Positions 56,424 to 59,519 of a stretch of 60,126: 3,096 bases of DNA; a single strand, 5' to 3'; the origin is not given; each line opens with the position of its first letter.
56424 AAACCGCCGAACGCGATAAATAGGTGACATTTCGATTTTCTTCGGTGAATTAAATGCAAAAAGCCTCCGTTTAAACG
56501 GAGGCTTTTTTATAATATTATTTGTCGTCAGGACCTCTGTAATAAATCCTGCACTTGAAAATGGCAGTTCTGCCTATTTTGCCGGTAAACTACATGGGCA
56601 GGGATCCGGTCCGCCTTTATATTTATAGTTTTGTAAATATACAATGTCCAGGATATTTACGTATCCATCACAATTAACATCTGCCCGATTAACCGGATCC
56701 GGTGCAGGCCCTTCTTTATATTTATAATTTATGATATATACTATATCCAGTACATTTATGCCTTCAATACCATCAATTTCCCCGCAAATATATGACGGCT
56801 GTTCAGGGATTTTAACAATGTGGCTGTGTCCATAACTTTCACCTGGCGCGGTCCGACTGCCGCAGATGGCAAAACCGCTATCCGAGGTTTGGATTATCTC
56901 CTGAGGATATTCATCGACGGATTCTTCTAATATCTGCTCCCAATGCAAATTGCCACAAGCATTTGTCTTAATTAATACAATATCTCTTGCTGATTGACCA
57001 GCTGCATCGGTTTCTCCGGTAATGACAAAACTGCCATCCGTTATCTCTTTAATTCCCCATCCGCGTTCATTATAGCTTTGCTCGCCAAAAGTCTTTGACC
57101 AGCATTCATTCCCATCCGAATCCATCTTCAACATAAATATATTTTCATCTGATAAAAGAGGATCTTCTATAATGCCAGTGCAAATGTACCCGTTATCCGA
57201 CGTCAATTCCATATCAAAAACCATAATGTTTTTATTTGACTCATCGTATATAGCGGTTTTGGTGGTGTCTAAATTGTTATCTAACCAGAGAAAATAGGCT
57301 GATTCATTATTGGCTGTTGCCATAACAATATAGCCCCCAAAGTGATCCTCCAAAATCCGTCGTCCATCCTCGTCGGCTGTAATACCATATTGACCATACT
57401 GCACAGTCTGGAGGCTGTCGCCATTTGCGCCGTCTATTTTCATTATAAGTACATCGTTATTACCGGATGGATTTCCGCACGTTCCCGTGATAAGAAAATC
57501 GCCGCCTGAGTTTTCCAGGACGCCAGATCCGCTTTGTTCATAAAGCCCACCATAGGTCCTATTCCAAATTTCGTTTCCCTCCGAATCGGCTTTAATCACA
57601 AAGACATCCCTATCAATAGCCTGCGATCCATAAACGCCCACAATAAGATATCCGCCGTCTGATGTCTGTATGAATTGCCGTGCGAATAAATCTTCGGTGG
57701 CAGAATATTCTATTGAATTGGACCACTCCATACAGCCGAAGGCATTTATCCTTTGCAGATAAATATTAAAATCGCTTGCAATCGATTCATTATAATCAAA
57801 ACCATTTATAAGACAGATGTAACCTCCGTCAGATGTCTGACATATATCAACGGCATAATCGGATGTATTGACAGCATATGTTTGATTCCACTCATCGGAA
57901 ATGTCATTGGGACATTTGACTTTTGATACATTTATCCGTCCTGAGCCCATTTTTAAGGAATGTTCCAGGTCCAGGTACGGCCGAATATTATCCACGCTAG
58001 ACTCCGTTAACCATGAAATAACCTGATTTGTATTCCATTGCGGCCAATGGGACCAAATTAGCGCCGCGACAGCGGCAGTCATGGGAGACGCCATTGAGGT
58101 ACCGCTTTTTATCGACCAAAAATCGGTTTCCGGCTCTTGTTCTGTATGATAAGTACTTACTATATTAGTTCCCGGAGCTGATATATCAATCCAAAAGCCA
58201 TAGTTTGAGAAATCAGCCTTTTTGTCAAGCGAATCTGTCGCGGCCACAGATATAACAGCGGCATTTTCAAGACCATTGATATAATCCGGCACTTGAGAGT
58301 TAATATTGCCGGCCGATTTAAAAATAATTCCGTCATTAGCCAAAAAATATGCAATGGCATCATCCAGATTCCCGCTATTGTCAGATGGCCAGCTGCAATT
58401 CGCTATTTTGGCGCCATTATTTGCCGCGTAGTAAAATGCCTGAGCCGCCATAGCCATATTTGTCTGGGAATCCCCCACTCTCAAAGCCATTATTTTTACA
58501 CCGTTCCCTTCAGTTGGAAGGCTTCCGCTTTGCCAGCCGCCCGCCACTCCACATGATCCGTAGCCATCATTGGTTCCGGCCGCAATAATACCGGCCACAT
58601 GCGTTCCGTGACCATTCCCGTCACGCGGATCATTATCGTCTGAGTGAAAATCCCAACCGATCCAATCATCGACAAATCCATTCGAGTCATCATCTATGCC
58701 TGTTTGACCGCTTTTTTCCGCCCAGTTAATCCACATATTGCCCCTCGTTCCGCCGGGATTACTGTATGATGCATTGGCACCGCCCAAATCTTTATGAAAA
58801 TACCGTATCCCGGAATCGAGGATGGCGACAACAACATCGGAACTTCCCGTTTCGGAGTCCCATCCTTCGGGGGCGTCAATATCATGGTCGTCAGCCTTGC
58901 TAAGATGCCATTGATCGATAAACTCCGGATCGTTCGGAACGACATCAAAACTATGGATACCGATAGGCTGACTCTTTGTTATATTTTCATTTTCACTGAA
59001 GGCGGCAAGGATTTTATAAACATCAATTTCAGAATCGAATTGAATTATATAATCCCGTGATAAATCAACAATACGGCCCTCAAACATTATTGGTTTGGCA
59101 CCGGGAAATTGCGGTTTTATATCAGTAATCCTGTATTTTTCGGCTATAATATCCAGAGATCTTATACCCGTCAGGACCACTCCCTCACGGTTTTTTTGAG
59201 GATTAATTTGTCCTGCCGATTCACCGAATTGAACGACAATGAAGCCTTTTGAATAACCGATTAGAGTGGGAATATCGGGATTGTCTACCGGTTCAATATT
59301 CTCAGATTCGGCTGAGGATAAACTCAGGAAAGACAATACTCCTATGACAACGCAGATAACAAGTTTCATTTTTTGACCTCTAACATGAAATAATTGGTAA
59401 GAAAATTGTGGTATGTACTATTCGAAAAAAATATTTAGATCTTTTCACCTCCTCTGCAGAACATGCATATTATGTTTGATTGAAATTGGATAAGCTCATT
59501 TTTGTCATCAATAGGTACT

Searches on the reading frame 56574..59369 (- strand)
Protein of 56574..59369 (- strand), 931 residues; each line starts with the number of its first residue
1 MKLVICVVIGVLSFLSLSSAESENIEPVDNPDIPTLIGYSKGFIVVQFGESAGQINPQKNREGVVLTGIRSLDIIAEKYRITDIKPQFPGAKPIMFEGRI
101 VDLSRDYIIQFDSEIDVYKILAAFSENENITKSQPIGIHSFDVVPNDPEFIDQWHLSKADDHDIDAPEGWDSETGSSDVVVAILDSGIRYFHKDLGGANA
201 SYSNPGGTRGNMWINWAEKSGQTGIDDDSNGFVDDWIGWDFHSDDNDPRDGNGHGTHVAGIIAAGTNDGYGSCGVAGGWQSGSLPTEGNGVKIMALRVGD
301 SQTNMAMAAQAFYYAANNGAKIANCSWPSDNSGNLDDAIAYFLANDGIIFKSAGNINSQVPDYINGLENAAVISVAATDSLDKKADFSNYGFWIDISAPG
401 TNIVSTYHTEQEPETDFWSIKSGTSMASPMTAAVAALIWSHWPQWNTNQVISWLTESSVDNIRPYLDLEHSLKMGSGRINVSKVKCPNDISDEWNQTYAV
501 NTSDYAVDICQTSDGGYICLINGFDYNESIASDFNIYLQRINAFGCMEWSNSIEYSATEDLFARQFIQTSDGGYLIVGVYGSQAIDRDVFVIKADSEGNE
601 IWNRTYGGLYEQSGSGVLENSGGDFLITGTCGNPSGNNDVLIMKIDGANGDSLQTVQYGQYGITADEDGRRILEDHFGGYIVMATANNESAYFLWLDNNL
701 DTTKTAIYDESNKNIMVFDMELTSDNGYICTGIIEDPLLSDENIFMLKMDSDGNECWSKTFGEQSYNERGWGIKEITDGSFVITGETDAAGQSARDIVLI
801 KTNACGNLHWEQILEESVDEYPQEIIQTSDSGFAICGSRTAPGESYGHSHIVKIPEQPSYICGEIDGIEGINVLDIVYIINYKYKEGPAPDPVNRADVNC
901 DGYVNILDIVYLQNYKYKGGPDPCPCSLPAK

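Call 101: search_protein_families(library=pfam, proteins=[window:56574-59369:-], max_evalue=0.001)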
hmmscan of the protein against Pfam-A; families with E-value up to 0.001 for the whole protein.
window:56574-59369:- (931 aa): 3 families
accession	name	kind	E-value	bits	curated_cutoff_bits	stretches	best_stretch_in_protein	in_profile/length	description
PF00082.27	Peptidase_S8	-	1.5e-41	143.1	21.8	1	177-460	2-275/288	Subtilase family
PF16361.10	Peptidase_S8_N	-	3.4e-07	31.3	30.5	1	42-136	1-96/142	N-terminal of Subtilase family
PF00404.24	Dockerin_1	-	1.4e-05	25.6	22.9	1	871-915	10-55/57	Dockerin type I domain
